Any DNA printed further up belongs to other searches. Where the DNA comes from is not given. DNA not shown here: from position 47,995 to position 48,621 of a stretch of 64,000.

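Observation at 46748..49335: Overlapping operon: RecB-like (TM0106-family) nuclease, Cys-rich secreted mini-protein, C39-like peptidase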

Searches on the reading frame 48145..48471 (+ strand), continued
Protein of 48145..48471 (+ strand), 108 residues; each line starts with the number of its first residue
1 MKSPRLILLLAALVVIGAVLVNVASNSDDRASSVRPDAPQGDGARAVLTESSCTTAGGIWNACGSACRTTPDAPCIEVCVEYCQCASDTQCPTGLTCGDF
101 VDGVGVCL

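Call 51: search_solved_structures(query=A3, max_evalue=10, show_alignments=4)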
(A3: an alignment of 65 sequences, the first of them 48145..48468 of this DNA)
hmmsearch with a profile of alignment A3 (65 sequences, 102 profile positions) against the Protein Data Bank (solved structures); distinct sequences matched with E-value up to 10: 6.
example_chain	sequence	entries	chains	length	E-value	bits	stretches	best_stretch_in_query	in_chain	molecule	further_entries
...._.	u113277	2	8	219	0.024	17.8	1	31-78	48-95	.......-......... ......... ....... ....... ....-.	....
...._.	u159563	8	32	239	0.075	16.2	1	31-78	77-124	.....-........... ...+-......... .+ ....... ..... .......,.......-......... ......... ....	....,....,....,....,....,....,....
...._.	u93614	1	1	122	0.099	15.8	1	54-78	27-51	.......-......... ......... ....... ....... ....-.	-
3qkc_B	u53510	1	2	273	0.24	14.6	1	32-59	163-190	Geranyl diphosphate synthase small subunit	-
8v2u_A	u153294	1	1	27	1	12.6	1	77-100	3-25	Kartesh 2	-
8v2m_A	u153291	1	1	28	1.2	12.4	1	77-100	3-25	Kartesh 2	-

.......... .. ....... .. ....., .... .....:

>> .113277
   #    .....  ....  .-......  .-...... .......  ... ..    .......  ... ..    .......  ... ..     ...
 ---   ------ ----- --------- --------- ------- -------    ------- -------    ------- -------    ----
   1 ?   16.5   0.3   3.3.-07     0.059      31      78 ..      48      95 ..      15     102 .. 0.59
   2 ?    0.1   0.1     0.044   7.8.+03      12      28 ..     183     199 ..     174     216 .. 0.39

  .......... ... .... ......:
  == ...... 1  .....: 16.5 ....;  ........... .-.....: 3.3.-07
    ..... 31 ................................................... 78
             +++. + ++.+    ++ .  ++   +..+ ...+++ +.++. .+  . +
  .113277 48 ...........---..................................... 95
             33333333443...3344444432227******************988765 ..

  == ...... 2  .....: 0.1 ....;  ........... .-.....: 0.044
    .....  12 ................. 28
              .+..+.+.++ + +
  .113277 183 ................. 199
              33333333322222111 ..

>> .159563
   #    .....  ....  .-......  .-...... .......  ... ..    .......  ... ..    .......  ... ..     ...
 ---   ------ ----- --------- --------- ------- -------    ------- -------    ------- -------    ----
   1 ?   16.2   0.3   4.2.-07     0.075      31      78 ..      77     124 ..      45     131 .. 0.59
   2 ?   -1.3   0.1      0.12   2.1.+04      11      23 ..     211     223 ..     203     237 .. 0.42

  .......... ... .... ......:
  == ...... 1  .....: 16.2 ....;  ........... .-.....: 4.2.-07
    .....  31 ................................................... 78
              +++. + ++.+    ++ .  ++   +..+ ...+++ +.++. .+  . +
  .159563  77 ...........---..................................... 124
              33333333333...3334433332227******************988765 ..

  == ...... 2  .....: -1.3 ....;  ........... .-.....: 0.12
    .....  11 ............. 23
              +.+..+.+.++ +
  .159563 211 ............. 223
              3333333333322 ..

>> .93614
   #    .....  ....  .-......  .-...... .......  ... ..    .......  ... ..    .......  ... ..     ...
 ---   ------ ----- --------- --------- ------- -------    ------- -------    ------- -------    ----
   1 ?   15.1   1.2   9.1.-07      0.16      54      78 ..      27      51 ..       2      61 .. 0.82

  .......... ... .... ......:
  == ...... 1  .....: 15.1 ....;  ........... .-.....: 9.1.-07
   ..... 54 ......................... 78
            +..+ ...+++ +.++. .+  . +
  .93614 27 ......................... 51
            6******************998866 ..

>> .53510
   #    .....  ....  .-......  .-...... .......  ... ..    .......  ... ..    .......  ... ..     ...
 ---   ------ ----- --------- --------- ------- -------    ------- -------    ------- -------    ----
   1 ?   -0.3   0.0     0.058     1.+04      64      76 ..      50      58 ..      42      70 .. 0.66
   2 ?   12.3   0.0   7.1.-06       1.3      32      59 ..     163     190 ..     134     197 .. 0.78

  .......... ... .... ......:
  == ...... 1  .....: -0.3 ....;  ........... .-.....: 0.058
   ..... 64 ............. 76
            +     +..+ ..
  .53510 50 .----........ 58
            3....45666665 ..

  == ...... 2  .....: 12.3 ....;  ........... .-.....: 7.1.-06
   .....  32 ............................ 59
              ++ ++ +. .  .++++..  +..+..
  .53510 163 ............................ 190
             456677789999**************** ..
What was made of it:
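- Tried and rejected: The family profile against PDB sequences gave only chance-level matches, to BK-channel beta subunits (call 51).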

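Call 52: search_protein_families(library=pfam, alignment_id=A3, max_evalue=10)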
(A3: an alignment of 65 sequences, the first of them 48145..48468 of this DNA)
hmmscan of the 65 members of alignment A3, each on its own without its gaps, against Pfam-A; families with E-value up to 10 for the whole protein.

A. member 1, window:48145-48468:+ (108 aa): 0 families

B. families by the number of members that match (of 65 scanned): 39 families (the first 25 are shown)
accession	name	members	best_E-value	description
PF01826.23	TIL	7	0.37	Trypsin Inhibitor like cysteine rich domain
PF25184.1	YxzE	6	0.0014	YxzE-like putative bacteriocin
PF00321.22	Thionin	6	1.7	Plant thionin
PF03185.20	CaKB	5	0.013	Calcium-activated potassium channel, beta subunit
PF18948.5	DUF5692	2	0.024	Family of unknown function (DUF5692)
PF12685.13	SpoIIIAH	2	0.085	SpoIIIAH-like protein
PF08139.17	LPAM_1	2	0.097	Prokaryotic membrane lipoprotein lipid attachment site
PF03162.18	Y_phosphatase2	1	0.018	Tyrosine phosphatase family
PF12554.13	MOZART1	1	0.027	Mitotic-spindle organizing gamma-tubulin ring associated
PF10110.14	GPDPase_memb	1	0.032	Membrane domain of glycerophosphoryl diester phosphodiesterase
PF12823.12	DUF3817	1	0.039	Domain of unknown function (DUF3817)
PF19592.4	DUF6097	1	0.042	Family of unknown function (DUF6097)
PF09215.16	Phage-Gp8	1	0.083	Bacteriophage T4, Gp8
PF06451.17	Moricin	1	0.1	Moricin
PF02950.22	Conotoxin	1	0.11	Conotoxin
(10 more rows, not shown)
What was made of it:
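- There are sub-threshold Pfam matches to 'YxzE-like putative bacteriocin' (call 52).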

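Call 54: search_protein_families(library=pfam, proteins=[P0185, P0182, P0183, P0184, P0180, P0158, P0151, P0177, P0165, P0144], max_evalue=5)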
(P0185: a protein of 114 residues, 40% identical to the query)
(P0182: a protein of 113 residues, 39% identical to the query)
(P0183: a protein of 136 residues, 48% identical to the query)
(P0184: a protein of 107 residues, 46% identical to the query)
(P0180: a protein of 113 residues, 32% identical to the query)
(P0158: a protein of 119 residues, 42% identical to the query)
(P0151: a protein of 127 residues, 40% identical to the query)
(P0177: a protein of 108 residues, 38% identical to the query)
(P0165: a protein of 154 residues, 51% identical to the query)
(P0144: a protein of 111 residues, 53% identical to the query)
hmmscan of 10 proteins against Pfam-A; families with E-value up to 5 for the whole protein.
P0185 (114 aa): 2 families
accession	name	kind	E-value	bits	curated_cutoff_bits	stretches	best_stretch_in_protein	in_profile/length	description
PF10261.15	FIT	-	0.19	11.7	21.4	1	24-54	94-124/240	Fat storage-inducing transmembrane protein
PF01826.23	TIL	-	4.8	7.9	24.5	1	51-80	5-38/55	Trypsin Inhibitor like cysteine rich domain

P0182 (113 aa): 2 families
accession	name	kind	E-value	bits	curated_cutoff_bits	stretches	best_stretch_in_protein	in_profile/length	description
PF01826.23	TIL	-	1.1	9.9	24.5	1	49-78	4-37/55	Trypsin Inhibitor like cysteine rich domain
PF04021.17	Class_IIIsignal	-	3.1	8.3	23.7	0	4-17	12-25/27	Class III signal peptide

P0183 (136 aa): 1 family
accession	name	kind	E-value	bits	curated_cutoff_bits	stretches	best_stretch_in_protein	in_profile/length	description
PF19733.4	DUF6223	-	0.23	12.2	27.4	1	12-42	40-70/98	Family of unknown function (DUF6223)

P0184 (107 aa): 0 families

P0180 (113 aa): 0 families

P0158 (119 aa): 2 families
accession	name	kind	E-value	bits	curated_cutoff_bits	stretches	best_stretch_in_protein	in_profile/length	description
PF03162.18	Y_phosphatase2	-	0.018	15.1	27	1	25-51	103-129/165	Tyrosine phosphatase family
PF19592.4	DUF6097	-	0.042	14.5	27.5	1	6-47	58-98/152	Family of unknown function (DUF6097)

P0151 (127 aa): 0 families

P0177 (108 aa): 1 family
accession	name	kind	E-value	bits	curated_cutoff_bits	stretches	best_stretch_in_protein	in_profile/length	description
PF25795.1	TPR_XPO7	-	0.13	11.8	27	1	6-48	66-108/242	Exportin-7-like, TPR repeats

P0165 (154 aa): 3 families
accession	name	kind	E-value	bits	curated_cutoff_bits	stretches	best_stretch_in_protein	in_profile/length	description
PF12685.13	SpoIIIAH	-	0.12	12.7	30.6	1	11-81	4-65/191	SpoIIIAH-like protein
PF23933.1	DUF7269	-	0.13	12.7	29.1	1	10-62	28-80/162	Family of unknown function (DUF7269)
PF00321.22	Thionin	-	1.7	9.6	23.6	0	111-133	20-44/46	Plant thionin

P0144 (111 aa): 0 families

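Call 58: search_protein_representatives(alignment_id=A3)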
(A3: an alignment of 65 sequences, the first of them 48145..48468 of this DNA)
Query: 65 sequences, 102 profile positions. Proteins with E-value up to 0.001 (for the whole library): 771; up to 1e-10: 167; up to 1e-30: 0. The best 150 are listed.
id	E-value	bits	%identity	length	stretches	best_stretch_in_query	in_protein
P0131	2.2e-30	120.7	-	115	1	2-100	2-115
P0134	7.6e-30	119.0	-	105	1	7-101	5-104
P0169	8.9e-30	118.8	-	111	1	3-101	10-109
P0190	1.4e-28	114.9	-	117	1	3-101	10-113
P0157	3.4e-28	113.7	-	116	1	5-100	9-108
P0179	6.6e-28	112.8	-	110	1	5-101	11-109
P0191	7.8e-28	112.5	-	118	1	9-101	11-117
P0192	1.0e-27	112.1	-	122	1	3-101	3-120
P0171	3.5e-27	110.4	-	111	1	5-100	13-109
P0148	3.5e-27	110.4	-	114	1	11-100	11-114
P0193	4.4e-27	110.1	-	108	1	4-99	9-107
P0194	7.6e-27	109.4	-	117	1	13-100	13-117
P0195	8.5e-27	109.2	-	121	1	7-101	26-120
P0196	9.9e-27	109.0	-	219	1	8-100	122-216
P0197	1.1e-26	108.8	-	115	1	4-100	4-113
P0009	2.5e-26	107.7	-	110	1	15-100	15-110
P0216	9.8e-22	92.9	-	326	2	36-101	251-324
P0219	1.8e-20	88.9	-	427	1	39-101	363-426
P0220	2.0e-20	88.8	-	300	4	32-75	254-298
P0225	7.8e-20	86.8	-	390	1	8-100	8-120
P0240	6.7e-18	80.6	-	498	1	31-100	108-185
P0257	6.0e-16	74.4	-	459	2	33-100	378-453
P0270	6.1e-15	71.1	-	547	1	32-101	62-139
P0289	9.6e-14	67.3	-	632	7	38-91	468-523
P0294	1.8e-13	66.4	-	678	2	36-90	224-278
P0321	7.7e-12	61.2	-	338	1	6-101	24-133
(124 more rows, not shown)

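Call 59: search_protein_families(library=pfam, proteins=[P0216, P0219, P0220, P0225, P0240, P0257, P0270, P0289, P0294, P0321], max_evalue=0.001)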
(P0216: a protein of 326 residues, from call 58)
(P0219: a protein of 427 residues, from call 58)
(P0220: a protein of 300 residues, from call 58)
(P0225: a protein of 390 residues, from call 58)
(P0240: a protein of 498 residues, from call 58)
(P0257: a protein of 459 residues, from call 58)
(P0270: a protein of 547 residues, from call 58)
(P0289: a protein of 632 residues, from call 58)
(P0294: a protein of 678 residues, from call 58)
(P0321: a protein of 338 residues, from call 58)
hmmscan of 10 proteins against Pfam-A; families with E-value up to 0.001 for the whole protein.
P0216 (326 aa): 2 families
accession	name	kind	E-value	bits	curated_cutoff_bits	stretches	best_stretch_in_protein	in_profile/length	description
PF07648.20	Kazal_2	-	9.1e-06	26.1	22.8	1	59-87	2-34/48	Kazal-type serine protease inhibitor domain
PF00050.26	Kazal_1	-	4.5e-05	23.8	21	1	57-86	3-31/49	Kazal-type serine protease inhibitor domain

P0219 (427 aa): 0 families

P0220 (300 aa): 0 families

P0225 (390 aa): 2 families
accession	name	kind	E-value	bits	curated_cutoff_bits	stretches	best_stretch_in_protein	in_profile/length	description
PF10648.15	Gmad2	-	4.1e-10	40.3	25.7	1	162-236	13-85/86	Immunoglobulin-like domain of bacterial spore germination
PF10646.14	Germane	-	2.5e-06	28.5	23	1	297-383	34-114/117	Sporulation and spore germination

P0240 (498 aa): 1 family
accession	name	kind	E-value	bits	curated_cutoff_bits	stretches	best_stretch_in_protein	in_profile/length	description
PF00251.26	Glyco_hydro_32N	-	3.6e-07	30.5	22.1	1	276-436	14-173/307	Glycosyl hydrolases family 32 N-terminal domain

P0257 (459 aa): 0 families

P0270 (547 aa): 1 family
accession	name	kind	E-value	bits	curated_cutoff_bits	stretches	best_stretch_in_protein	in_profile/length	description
PF00251.26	Glyco_hydro_32N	-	6.5e-06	26.3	22.1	1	252-357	18-118/307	Glycosyl hydrolases family 32 N-terminal domain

P0289 (632 aa): 1 family
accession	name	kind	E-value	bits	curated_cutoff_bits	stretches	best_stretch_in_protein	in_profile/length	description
PF01826.23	TIL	-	8.6e-20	71.1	24.5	1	480-523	5-51/55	Trypsin Inhibitor like cysteine rich domain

P0294 (678 aa): 0 families

P0321 (338 aa): 0 families
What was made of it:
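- P0289 matches this family's profile at 9.6e-14 and Pfam TIL at 8.6e-20 (calls 58, 59).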

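Call 63: find_encoding_contigs(protein=P0165, flank=5000, max_places=1)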
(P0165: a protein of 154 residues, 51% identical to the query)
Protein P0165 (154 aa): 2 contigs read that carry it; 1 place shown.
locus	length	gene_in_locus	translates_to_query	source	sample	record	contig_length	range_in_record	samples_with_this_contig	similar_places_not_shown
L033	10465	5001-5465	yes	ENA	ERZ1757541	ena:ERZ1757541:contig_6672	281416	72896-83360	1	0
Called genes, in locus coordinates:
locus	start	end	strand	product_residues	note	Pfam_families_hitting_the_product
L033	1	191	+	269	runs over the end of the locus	PF05448:AXE1 (faint), PF01738:DLH, PF02129:Peptidase_S15 (weak), PF20434:BD-FAE, PF00561:Abhydrolase_1 (faint), PF00326:Peptidase_S9, PF12146:Hydrolase_4 (faint), PF02230:Abhydrolase_2 (faint)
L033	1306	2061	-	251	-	-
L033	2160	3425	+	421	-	PF13200:DUF4015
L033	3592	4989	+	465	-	PF13482:RNase_H_2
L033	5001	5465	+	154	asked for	-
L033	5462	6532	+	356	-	PF13529:Peptidase_C39_2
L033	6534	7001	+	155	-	-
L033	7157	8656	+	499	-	PF13742:tRNA_anti_2, PF01336:tRNA_anti-codon (weak), PF02601:Exonuc_VII_L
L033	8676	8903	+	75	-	PF02609:Exonuc_VII_S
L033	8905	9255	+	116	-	PF04020:Phage_holin_4_2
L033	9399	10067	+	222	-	PF00696:AA_kinase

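Call 64: find_encoding_contigs(protein=P0144, flank=5000, max_places=1)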
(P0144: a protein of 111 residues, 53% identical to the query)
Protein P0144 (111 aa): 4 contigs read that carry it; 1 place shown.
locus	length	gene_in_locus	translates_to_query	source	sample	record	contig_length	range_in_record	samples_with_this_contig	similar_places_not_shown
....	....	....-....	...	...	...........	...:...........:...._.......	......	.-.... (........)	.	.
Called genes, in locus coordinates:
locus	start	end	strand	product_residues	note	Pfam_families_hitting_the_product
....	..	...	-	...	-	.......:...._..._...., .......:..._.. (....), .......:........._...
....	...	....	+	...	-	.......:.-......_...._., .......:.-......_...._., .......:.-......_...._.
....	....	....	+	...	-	-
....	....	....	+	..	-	-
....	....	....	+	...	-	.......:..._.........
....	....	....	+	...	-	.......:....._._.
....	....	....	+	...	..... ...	-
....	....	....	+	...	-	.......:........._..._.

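Call 69: find_encoding_contigs(protein=P0177, flank=5000, max_places=1)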
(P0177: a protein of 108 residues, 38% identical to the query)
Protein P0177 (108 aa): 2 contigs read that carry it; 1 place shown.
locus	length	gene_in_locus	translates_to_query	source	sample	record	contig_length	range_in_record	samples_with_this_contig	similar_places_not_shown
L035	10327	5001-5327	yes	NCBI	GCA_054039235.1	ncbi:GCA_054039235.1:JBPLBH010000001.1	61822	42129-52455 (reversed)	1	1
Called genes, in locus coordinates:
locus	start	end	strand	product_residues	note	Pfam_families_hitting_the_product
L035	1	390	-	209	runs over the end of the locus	PF01726:LexA_DNA_bind, PF13412:HTH_24 (weak), PF00717:Peptidase_S24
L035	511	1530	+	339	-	PF00438:S-AdoMet_synt_N, PF02772:S-AdoMet_synt_M, PF02773:S-AdoMet_synt_C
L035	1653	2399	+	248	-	-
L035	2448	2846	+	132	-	-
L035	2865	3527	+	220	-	PF00160:Pro_isomerase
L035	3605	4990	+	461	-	PF13482:RNase_H_2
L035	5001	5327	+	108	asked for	-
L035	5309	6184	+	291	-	PF13529:Peptidase_C39_2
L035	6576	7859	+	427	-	PF13742:tRNA_anti_2, PF01336:tRNA_anti-codon, PF02601:Exonuc_VII_L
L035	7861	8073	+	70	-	PF02609:Exonuc_VII_S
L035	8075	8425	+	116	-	PF04020:Phage_holin_4_2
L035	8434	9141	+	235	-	PF00696:AA_kinase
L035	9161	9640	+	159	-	-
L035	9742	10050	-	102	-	-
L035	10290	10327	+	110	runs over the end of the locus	PF12643:MazG-like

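Call 71: find_related_loci(query=A3, collection=metagenome_contigs, flank=4000)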
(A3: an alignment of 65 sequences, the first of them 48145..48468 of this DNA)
Query A3 (108 aa) in metagenome_contigs; peptide patterns used: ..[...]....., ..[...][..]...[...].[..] (x = any residue, [..] = any of these).
209 stretches matched a pattern; 68 encode a relative of the query (tblastn E <= 1e-3); 68 distinct loci.
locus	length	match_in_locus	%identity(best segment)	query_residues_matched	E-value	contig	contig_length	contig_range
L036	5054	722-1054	49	1-108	1e-29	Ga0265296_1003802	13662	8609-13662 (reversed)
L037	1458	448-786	52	5-108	5e-30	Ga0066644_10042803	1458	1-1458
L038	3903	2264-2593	54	1-107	8e-30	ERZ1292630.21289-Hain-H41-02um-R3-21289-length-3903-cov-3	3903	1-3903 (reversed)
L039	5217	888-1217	54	1-107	9e-30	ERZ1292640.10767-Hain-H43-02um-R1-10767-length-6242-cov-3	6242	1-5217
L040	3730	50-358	50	6-108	3e-29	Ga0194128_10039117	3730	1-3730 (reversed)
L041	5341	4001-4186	76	47-108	1e-27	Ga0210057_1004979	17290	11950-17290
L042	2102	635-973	43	1-108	4e-27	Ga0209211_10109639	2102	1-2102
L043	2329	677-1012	43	1-108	1e-26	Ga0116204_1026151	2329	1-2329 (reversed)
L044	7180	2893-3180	51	16-108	2e-26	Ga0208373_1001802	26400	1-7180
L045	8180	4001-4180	65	48-107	7e-26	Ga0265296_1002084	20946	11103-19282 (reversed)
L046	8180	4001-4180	70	48-107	9e-26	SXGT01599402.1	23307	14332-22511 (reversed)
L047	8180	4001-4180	70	48-107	9e-26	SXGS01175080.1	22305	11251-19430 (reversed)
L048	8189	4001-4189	59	46-108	3e-24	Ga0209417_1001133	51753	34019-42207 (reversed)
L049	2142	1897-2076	65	48-107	4e-24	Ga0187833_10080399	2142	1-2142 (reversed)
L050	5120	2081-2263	62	48-108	1e-23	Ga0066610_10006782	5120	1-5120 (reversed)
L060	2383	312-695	33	1-107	1e-16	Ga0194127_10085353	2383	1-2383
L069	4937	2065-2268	40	48-107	7e-12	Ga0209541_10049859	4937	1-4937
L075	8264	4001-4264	36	29-107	3e-10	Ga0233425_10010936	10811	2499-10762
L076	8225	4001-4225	44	41-107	9e-10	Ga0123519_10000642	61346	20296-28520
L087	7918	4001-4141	38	56-108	3e-8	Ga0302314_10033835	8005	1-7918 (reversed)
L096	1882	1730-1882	43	47-93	6e-7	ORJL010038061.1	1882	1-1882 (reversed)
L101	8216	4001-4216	36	18-89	2e-5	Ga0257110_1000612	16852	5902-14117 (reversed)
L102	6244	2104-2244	40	42-85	3e-5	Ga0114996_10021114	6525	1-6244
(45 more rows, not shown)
